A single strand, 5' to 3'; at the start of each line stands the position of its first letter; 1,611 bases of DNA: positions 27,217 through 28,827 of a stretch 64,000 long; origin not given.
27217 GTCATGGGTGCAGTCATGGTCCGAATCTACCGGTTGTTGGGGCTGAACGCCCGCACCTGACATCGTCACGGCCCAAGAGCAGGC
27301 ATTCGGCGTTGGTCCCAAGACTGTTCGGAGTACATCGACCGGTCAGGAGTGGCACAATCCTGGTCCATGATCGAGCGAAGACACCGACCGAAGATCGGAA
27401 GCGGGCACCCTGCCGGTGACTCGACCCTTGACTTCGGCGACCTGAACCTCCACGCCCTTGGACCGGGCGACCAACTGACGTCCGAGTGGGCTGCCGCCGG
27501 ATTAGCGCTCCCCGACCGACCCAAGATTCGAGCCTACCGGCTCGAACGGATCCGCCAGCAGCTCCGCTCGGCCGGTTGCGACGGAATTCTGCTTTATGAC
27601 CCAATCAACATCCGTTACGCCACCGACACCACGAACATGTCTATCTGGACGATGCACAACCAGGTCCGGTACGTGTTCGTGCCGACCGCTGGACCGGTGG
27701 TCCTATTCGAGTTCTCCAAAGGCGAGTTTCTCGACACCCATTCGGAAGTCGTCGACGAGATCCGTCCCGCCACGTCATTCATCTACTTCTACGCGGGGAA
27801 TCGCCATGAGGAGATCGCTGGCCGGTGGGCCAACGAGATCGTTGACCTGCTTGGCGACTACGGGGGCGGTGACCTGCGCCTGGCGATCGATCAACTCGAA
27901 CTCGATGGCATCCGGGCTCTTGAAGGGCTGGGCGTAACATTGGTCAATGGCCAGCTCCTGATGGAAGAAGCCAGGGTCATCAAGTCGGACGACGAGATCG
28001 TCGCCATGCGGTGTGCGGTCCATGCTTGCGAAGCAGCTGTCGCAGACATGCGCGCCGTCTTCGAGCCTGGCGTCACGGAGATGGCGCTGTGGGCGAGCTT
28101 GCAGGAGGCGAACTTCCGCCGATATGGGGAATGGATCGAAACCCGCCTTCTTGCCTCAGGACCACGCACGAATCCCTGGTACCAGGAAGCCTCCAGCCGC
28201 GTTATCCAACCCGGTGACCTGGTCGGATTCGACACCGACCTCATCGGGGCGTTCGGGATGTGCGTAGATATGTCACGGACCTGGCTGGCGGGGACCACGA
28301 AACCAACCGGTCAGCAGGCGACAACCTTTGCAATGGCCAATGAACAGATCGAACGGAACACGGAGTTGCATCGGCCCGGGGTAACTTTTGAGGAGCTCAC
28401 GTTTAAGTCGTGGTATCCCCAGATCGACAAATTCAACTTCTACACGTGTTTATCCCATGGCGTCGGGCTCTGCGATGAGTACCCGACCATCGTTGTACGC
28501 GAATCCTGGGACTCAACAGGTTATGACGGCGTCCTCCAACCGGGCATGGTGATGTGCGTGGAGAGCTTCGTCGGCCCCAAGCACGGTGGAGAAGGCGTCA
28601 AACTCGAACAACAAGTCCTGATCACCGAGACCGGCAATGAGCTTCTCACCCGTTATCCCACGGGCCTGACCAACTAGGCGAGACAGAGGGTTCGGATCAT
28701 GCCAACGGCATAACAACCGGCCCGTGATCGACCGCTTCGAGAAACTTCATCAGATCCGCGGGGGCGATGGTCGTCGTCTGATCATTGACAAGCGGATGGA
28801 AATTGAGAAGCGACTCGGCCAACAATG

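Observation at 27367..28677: DddP DMSP lyase in an actinobacterium, with no recognisable acrylate-disposal gene nearby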

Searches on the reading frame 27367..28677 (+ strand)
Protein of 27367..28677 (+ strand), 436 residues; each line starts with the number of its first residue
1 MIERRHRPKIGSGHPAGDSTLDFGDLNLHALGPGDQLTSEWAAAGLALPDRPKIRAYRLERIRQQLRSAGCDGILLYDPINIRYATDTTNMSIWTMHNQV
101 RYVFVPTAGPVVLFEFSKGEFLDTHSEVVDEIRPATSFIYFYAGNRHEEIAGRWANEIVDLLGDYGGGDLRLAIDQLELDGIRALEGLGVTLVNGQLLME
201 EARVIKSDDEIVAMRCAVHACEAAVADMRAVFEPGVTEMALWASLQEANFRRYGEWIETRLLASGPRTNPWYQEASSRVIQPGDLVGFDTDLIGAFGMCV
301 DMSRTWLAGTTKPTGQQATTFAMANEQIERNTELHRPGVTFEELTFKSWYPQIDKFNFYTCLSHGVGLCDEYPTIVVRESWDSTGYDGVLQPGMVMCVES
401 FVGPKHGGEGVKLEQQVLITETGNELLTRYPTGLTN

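Call 3: search_protein_families(library=pfam, proteins=[window:27367-28677:+], max_evalue=0.001)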
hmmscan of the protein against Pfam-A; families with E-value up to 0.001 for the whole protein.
window:27367-28677:+ (436 aa): 2 families
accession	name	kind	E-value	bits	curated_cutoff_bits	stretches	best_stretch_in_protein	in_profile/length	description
PF00557.29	Peptidase_M24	-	5.4e-29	101.9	23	1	213-421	2-208/208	Metallopeptidase family M24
PF01321.24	Creatinase_N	-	1.4e-07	32.6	22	1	58-205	1-128/128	Creatinase/Prolidase N-terminal domain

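Call 4: search_protein_families(library=ncbifam, proteins=[window:27367-28677:+], max_evalue=0.001)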
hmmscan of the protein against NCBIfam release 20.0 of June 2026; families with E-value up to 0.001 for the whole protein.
window:27367-28677:+ (436 aa): 10 families
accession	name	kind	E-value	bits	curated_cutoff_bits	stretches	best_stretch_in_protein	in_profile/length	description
NF043017.1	DimsulpropLyDddP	equivalog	1.9e-135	452.1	600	1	17-432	19-438/443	dimethylsulfonioproprionate lyase DddP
NF040821.1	dipep_PepQ_Arch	equivalog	4.9e-13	48.8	630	1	198-429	115-340/346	Xaa-Pro dipeptidase PepQ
NF038259.1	ectoine_DoeA_2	exception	7.9e-12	44.6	575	1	196-344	144-290/386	ectoine hydrolase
NF008131.0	PRK10879.1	equivalog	1.3e-11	43.9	465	1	189-345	157-312/438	Xaa-Pro aminopeptidase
NF007310.0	PRK09795.1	equivalog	1.4e-11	43.8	393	1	200-431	122-352/361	aminopeptidase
TIGR00500.1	met_pdase_I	equivalog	7.1e-09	35.5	171.35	1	276-405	80-206/247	type I methionyl aminopeptidase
NF011174.0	PRK14576.1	subfamily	2.8e-08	33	487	1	189-430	161-397/405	putative endopeptidase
TIGR02993.1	ectoine_eutD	equivalog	3.8e-06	26.3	613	1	194-432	147-385/391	ectoine hydrolase DoeA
NF011720.0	PRK15173.1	subfamily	3e-05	23.2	420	1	190-434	100-339/343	peptidase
NF011173.0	PRK14575.1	equivalog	3.1e-05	23.1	850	1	190-434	163-402/406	putative peptidase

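Call 5: search_solved_structures(query=window:27367-28677:+, show_alignments=2, max_evalue=0.00001)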
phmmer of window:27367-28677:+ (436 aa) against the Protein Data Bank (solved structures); distinct sequences matched with E-value up to 0.00001: 26.
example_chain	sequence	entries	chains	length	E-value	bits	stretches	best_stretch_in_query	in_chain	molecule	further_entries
4rzy_A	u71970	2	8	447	1.7e-113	383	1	13-432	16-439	Peptidase M24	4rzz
4s01_A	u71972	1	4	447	8.4e-113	380.7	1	13-432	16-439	Peptidase M24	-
4s00_A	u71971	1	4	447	1.4e-112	380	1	13-432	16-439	Peptidase M24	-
4b28_A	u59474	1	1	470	6.2e-105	354.8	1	16-432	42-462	METALLOPEPTIDASE, FAMILY M24, PUTATIVE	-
3q6d_A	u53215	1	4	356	3.3e-17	65.6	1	104-433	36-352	Proline dipeptidase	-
5cdl_A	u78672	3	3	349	7.1e-15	58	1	192-428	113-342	Proline dipeptidase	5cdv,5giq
5giu_A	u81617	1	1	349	7.6e-15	57.9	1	192-428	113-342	Proline dipeptidase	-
1pv9_A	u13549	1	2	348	2.3e-11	46.4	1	199-429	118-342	Xaa-Pro dipeptidase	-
1wy2_A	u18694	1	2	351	1.3e-10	43.9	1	199-429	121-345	Xaa-Pro dipeptidase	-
2zsg_A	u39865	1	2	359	1e-09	41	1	200-433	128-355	Aminopeptidase P, putative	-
2bww_A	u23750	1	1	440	1.2e-09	40.7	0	172-345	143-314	AMINOPEPTIDASE P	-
1a16_A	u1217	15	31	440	1.4e-09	40.5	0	172-345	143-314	AMINOPEPTIDASE P | Xaa-Pro aminopeptidase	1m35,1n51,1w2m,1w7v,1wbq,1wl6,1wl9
1jaw_A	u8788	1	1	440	1.5e-09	40.4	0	172-345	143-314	AMINOPEPTIDASE P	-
2bwv_A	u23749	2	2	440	1.7e-09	40.3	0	172-345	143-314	AMINOPEPTIDASE P | XAA-PRO AMINOPEPTIDASE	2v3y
7k3u_A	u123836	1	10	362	1.8e-09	40.2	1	178-429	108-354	Aminopeptidase P family protein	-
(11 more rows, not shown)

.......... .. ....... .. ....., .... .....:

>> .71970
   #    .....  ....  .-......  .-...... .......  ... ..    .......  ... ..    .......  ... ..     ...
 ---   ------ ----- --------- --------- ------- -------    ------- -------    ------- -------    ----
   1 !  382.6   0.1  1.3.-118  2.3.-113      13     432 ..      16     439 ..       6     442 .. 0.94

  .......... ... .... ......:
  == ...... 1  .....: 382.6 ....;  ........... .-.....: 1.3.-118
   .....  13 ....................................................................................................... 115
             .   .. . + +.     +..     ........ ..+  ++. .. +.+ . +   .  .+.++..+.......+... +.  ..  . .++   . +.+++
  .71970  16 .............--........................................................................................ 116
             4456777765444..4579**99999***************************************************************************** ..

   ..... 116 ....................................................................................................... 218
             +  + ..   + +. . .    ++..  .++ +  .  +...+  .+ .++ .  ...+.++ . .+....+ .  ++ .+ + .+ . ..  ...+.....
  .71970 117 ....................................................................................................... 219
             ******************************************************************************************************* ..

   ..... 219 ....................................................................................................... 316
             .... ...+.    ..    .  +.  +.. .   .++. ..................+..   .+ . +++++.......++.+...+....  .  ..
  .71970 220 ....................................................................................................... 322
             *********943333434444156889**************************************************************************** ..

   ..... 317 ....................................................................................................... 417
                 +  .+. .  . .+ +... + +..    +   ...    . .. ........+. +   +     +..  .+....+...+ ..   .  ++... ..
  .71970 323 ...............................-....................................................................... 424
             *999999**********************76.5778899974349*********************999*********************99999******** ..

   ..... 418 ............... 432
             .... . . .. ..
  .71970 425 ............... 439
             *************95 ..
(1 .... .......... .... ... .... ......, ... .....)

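Call 6: find_homologous_proteins(query=window:27367-28677:+)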
Query window:27367-28677:+ (436 aa): 7995 proteins with E <= 0.001 among 8000 candidates; the best 120 are listed.
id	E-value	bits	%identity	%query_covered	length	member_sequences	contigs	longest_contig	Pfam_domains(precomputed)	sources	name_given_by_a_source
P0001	2.2e-288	974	95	100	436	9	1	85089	PF01321.25,PF00557.30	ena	-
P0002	1.4e-265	899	88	100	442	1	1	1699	PF01321.25,PF00557.30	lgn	-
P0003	7.5e-254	860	83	100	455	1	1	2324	PF01321.25,PF00557.30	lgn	-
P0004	1.1e-237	807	91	86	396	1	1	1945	PF01321.25,PF00557.30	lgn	-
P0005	6.5e-213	726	71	99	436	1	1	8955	PF01321.25,PF00557.30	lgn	-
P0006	1.4e-211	721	71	99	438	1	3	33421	PF01321.25,PF00557.30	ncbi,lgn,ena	ncbi:MAG: Xaa-Pro peptidase family protein [Acidimicrobiales bacterium]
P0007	4.3e-209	713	70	99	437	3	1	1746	PF01321.25,PF00557.30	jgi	jgi:Xaa-Pro aminopeptidase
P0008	9.4e-209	712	70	100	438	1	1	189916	PF01321.25,PF00557.30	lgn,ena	-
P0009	1.7e-208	711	71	99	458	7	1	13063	PF01321.25,PF00557.30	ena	-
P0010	5.3e-208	709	71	99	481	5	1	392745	PF01321.25,PF00557.30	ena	-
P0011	2.3e-207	707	69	99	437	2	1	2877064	PF01321.25,PF00557.30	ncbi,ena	-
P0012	8.8e-205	699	69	99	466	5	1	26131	PF01321.25,PF00557.30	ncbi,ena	-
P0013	1.3e-204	698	69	100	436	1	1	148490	PF01321.25,PF00557.30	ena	-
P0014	9.7e-204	695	72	94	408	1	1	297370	PF01321.25,PF00557.30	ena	-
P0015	1.0e-203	695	68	100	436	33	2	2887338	PF01321.25,PF00557.30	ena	-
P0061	3.7e-193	660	66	100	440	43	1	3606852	PF01321.25,PF00557.30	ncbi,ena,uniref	ncbi:M24 family metallopeptidase [Candidatus Poriferisodalis sp.]|uniref:M24 family metallopeptidase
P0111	2.3e-174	599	59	99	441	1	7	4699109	PF01321.25,PF00557.30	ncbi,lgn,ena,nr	ncbi:MAG: M24 family metallopeptidase [Gammaproteobacteria bacterium]|nr:M24 family metallopeptidase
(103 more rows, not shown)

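Call 19: find_encoding_contigs(protein=window:27367-28677:+, flank=10000, max_places=3)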
Protein window:27367-28677:+ (436 aa): no gene with exactly this product is on record in the collection.

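Call 20: find_encoding_contigs(protein=P0001, flank=10000, max_places=3)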
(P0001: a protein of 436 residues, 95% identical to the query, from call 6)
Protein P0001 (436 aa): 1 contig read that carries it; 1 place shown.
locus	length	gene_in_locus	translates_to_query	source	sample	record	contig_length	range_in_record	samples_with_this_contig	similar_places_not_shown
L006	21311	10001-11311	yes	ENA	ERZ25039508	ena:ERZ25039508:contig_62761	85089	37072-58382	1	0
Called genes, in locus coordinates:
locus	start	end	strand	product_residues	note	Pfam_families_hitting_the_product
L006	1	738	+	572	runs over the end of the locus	PF24681:Kelch_KLHDC2_KLHL20_DRC7 (faint), PF25210:Kelch_FKB95 (faint), PF01344:Kelch_1 (faint), PF07646:Kelch_2 (faint)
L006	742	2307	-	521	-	PF00512:HisKA, PF02518:HATPase_c, PF00072:Response_reg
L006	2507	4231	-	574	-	PF02538:Hydantoinase_B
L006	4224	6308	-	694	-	PF05378:Hydant_A_N, PF01968:Hydantoinase_A, PF19278:Hydant_A_C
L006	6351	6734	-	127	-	PF00903:Glyoxalase, PF12681:Glyoxalase_2, PF18029:Glyoxalase_6 (weak), PF22677:Ble-like_N (faint)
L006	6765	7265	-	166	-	PF04978:MST, PF12867:DinB_2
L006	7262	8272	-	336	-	PF00155:Aminotran_1_2, PF01212:Beta_elim_lyase, PF01041:DegT_DnrJ_EryC1 (weak)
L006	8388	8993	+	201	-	PF01184:Gpr1_Fun34_YaaH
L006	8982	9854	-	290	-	PF00701:DHDPS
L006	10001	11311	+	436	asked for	PF01321:Creatinase_N, PF00557:Peptidase_M24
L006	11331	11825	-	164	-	PF04073:tRNA_edit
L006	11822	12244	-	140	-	PF00903:Glyoxalase, PF12681:Glyoxalase_2 (weak)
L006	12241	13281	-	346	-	PF08240:ADH_N, PF01262:AlaDh_PNT_C (faint), PF00107:ADH_zinc_N, PF13602:ADH_zinc_N_2 (weak)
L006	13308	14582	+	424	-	PF00266:Aminotran_5, PF01053:Cys_Met_Meta_PP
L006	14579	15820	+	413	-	PF07690:MFS_1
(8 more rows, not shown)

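Call 21: find_encoding_contigs(protein=P0011, flank=8000, max_places=2)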
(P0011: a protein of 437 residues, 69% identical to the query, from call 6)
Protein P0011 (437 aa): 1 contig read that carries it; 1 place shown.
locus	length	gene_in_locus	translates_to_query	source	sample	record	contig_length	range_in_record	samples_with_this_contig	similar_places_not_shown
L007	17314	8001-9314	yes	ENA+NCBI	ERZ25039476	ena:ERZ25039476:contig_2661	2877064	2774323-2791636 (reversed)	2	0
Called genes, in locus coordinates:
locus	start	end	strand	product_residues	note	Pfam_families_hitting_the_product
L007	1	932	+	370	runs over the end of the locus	PF01068:DNA_ligase_A_M, PF04679:DNA_ligase_A_C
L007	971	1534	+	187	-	-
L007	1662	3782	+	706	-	PF02922:CBM_48, PF00128:Alpha-amylase (weak), PF21331:Isoamylase_C (weak)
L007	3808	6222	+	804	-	PF00128:Alpha-amylase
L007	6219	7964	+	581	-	PF00128:Alpha-amylase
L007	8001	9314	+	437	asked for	PF01321:Creatinase_N, PF00557:Peptidase_M24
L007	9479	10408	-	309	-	PF05572:Peptidase_M43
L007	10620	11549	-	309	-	PF05572:Peptidase_M43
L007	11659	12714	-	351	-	PF21686:LigD_Prim-Pol, PF01896:DNA_primase_S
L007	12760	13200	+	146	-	PF01641:SelR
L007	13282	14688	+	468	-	PF01565:FAD_binding_4, PF08031:BBE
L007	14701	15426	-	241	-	PF06778:Chlor_dismutase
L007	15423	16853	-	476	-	PF01593:Amino_oxidase, PF13450:NAD_binding_8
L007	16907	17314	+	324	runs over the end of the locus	PF14257:DUF4349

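Call 22: find_encoding_contigs(protein=P0061, flank=8000, max_places=2)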
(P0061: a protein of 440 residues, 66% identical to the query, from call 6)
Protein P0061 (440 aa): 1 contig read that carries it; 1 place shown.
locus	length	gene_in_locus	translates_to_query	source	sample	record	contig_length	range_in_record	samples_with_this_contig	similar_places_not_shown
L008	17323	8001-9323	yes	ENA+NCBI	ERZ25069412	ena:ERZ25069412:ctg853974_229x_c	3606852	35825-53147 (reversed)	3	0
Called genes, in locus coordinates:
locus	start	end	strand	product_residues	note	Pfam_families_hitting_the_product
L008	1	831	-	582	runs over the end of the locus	PF07969:Amidohydro_3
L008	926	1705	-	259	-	PF00106:adh_short, PF08659:KR, PF13561:adh_short_C2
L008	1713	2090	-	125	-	PF07858:LEH, PF07366:SnoaL, PF12680:SnoaL_2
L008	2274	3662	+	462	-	PF02515:CoA_transf_3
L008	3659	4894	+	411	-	PF02515:CoA_transf_3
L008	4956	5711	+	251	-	PF00378:ECH_1, PF16113:ECH_2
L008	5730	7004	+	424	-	PF02515:CoA_transf_3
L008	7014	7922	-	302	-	PF03476:MOSC_N, PF03473:MOSC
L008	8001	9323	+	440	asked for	PF01321:Creatinase_N, PF00557:Peptidase_M24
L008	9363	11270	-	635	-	PF00289:Biotin_carb_N, PF02786:CPSase_L_D2, PF02222:ATP-grasp (weak), PF07478:Dala_Dala_lig_C, PF02785:Biotin_carb_C, PF00364:Biotin_lipoyl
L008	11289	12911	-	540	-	PF01039:Carboxyl_trans, PF03255:ACCA (faint)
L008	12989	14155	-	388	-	PF02771:Acyl-CoA_dh_N (faint), PF02770:Acyl-CoA_dh_M (weak), PF08028:Acyl-CoA_dh_2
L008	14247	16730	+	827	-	PF02515:CoA_transf_3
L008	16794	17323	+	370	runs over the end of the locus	PF00296:Bac_luciferase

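Call 23: find_encoding_contigs(protein=P0111, flank=8000, max_places=2)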
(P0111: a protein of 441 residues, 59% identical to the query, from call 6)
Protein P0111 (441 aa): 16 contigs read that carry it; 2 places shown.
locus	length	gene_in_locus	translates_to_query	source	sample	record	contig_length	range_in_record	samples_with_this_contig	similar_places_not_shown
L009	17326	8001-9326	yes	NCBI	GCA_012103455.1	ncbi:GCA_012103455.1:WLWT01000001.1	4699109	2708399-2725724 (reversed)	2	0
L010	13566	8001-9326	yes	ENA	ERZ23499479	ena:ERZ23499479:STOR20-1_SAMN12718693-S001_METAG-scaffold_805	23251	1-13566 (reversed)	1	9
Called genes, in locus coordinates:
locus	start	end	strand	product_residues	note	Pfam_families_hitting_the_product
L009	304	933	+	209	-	PF14681:UPRTase, PF00156:Pribosyltran (weak)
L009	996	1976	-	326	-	-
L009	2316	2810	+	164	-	PF13406:SLT_2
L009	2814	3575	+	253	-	PF13406:SLT_2, PF01471:PG_binding_1, PF09374:PG_binding_3 (faint)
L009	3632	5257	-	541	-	PF01019:G_glu_transpept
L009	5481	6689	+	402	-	PF07690:MFS_1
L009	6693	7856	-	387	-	PF01467:CTP_transf_like (faint)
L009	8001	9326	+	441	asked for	PF01321:Creatinase_N, PF00557:Peptidase_M24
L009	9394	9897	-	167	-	PF04314:LpqE-like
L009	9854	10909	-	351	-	PF01297:ZnuA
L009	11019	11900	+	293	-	PF02826:2-Hacid_dh_C (weak), PF03446:NAD_binding_2, PF03807:F420_oxidored (faint), PF14833:NAD_binding_11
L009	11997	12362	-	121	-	PF08534:Redoxin, PF00578:AhpC-TSA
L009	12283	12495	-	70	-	PF02604:PhdYeFM_antitox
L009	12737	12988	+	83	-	-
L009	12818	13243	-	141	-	PF00589:Phage_integrase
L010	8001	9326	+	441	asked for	PF01321:Creatinase_N, PF00557:Peptidase_M24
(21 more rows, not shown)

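Call 24: search_protein_representatives(protein=window:27367-28677:+)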
Query: 436 residues. Proteins with E-value up to 0.001 (for the whole library): 5682; up to 1e-10: 1592; up to 1e-30: 312. The best 150 are listed.
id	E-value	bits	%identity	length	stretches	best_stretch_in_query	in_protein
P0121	1.8e-142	491.7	65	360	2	4-224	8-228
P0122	6.4e-119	414.1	50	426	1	47-431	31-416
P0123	1.4e-117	409.7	73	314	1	28-272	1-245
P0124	1.4e-113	396.5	46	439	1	30-431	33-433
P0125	4.1e-102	358.7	47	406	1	50-431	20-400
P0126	7.0e-100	351.3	45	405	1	46-431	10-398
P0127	4.8e-98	345.3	46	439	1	49-431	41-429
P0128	1.5e-94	333.8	43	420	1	46-431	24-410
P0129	3.3e-92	326.1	43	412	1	47-431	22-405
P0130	2.2e-91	323.3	42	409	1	52-428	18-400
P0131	5.6e-90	318.7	47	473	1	31-338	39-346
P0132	1.4e-89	317.4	50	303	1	139-434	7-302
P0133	1.6e-88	313.9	54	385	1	92-356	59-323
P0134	1.7e-88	313.8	44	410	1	54-431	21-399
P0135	3.4e-87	309.5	55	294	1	24-280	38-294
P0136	3.7e-87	309.4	42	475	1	28-431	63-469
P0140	2.6e-85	303.3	39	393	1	51-431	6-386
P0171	3.4e-68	246.9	38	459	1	53-428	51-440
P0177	1.0e-67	245.3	39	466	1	45-422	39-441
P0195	3.8e-60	220.4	35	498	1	53-431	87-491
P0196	9.4e-60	219.1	37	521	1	49-422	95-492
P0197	1.5e-59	218.4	33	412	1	48-434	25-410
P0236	1.3e-48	182.4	33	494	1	52-431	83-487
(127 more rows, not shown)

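Call 28: find_related_loci(query=A2, collection=genome_contigs, flank=6000)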
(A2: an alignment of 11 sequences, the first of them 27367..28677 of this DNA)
Query A2 (436 aa) in genome_contigs; peptide patterns used: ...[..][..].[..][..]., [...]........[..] (x = any residue, [..] = any of these).
600 stretches matched a pattern (row limit reached: there are more); 594 encode a relative of the query (tblastn E <= 1e-3); the best 80 are kept; 80 distinct loci.
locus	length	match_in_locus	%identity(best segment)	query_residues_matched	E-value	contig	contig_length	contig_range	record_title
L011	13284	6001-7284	69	5-431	0e+0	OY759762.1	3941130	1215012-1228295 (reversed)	MAG: Acidimicrobiales bacterium isolate 58bc0cff-3a4e-4465-8a1f-db016ff7ac3d genome assembly, chromosome: 1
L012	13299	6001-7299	68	4-435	0e+0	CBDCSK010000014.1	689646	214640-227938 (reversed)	MAG: Candidatus Aldehydirespirator sp. isolate 158ad01d-a0e1-4362-9a4e-647a92b6262f genome assembly, contig: contig_14,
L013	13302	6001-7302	66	2-434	0e+0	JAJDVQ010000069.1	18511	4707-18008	MAG: Acidimicrobiia bacterium isolate jk18x22bins.55 k141_704411, whole genome shotgun sequence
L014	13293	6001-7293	62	5-435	0e+0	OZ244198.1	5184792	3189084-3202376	MAG: Arenicellales bacterium isolate acf98f22-c3a9-4478-9d88-117e57475e35 genome assembly, chromosome: 1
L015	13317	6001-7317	63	2-434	0e+0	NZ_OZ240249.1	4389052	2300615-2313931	MAG: Candidatus Poriferisodalis sp. isolate 28e7fe26-1565-4c76-bd7c-ff92479b411d chromosome 1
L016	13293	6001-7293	58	5-434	1e-165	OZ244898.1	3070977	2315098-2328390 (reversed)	MAG: Candidatus Aldehydirespiratoraceae bacterium isolate f42316b8-8bff-4a9a-a819-47b04988829c genome assembly, chromoso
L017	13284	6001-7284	58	7-434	7e-164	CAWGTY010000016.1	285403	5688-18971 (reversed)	MAG: uncultured Acidimicrobiaceae bacterium isolate MFD09779.bin.1.277 genome assembly, contig: contig_92124, whole geno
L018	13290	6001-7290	57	5-434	2e-160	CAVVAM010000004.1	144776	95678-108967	MAG: uncultured Acidimicrobiaceae bacterium isolate MFD09779.bin.1.243 genome assembly, contig: contig_44412, whole geno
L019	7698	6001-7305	55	2-435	4e-155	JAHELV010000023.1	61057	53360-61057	MAG: Nitriliruptorales bacterium isolate Ww637 NODE_752_length_61057_cov_13.572010, whole genome shotgun sequence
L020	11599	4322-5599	54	5-430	5e-155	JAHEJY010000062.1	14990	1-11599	MAG: Actinomycetes bacterium isolate Ww569 NODE_12053_length_14990_cov_4.882776, whole genome shotgun sequence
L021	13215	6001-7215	57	31-434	3e-152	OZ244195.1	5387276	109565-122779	MAG: Acidimicrobiales bacterium isolate 87519b6a-d5ff-410c-9faf-bc6ff523b0ec genome assembly, chromosome: 1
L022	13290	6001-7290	53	7-436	6e-151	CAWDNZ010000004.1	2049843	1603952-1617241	MAG: uncultured Acidimicrobiales bacterium isolate MFD03551.bin.1.131 genome assembly, contig: contig_11226, whole genom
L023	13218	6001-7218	54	31-435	8e-150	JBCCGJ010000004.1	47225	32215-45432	MAG: Actinomycetota bacterium isolate P01_B01_bin.40 k141_2005838_length_47225_cov_113.0958, whole genome shotgun sequen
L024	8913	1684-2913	54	31-435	8e-150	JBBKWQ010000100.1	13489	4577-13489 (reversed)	MAG: Ilumatobacteraceae bacterium isolate metabat_bins.272 k119_1760421, whole genome shotgun sequence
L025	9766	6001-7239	56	24-435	2e-149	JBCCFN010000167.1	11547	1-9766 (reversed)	MAG: Actinomycetota bacterium isolate P01_B01_bin.2 k141_1602560_length_11547_cov_20.6653, whole genome shotgun sequence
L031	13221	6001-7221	54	26-431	2e-146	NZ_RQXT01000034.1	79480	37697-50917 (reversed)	Mesorhizobium tamadayense strain DSM 28320 34, whole genome shotgun sequence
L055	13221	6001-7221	53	26-431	3e-140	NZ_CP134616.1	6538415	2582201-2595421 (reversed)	MAG: Roseibium sp. isolate RCC3390-4c chromosome, complete genome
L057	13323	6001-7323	50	5-431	2e-140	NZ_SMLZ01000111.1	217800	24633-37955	Roseibium denhamense strain JCM 10543 Contig_22, whole genome shotgun sequence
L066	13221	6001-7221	55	26-431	1e-138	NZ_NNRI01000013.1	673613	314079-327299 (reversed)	Mesorhizobium sophorae strain ICMP 19535 contig13, whole genome shotgun sequence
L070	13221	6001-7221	54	26-431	1e-137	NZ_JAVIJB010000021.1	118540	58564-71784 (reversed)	Mesorhizobium captivum strain VK22E VK22E_NODE_21_length_118540_cov_23_069602_pilon, whole genome shotgun sequence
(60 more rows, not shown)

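Call 29: list_cluster_members(proteins=[P0122, P0124, P0125, P0126, P0127, P0136, P0171, P0195, P0196, P0236])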
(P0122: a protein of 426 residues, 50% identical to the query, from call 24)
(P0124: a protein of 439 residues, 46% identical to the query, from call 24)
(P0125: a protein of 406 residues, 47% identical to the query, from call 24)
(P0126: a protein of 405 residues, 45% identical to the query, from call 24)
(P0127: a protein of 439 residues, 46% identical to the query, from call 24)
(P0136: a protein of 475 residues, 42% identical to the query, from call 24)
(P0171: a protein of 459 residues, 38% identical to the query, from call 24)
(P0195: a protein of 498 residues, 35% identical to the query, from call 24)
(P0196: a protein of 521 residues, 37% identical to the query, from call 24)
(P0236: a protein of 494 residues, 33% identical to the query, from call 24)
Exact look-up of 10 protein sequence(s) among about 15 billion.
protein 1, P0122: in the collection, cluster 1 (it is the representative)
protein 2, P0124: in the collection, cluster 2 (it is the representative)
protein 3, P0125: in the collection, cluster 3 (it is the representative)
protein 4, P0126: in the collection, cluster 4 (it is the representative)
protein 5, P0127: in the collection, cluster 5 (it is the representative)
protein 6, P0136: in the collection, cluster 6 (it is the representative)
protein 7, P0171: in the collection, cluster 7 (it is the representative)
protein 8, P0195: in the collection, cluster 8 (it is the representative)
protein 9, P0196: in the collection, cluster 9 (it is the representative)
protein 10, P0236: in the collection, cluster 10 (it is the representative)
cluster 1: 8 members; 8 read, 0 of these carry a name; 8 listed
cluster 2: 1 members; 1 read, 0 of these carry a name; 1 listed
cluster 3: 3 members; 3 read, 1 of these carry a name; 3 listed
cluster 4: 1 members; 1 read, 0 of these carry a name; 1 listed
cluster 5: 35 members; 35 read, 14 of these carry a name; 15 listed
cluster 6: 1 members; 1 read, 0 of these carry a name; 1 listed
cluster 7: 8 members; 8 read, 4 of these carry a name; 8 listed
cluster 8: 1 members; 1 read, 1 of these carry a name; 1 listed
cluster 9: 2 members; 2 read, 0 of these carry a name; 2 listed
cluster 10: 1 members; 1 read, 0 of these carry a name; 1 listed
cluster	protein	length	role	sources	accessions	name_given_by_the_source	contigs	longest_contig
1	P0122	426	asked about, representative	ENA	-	-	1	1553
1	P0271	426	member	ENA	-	-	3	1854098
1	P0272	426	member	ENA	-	-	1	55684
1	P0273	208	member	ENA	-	-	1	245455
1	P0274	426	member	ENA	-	-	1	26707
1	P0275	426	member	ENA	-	-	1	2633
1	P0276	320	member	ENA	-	-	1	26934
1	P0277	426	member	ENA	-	-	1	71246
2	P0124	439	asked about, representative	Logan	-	-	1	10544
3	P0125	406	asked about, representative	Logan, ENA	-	-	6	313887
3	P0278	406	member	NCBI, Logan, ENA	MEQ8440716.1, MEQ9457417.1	MAG: Xaa-Pro peptidase family protein [Alphaproteobacteria bacterium]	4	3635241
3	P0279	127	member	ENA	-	-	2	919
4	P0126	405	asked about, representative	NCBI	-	-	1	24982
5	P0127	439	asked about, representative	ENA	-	-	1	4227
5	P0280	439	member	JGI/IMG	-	Xaa-Pro dipeptidase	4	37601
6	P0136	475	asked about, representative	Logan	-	-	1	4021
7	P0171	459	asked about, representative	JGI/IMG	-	-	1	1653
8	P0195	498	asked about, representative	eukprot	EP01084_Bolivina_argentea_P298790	514946_1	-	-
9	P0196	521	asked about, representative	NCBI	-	-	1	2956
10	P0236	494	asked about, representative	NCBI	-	-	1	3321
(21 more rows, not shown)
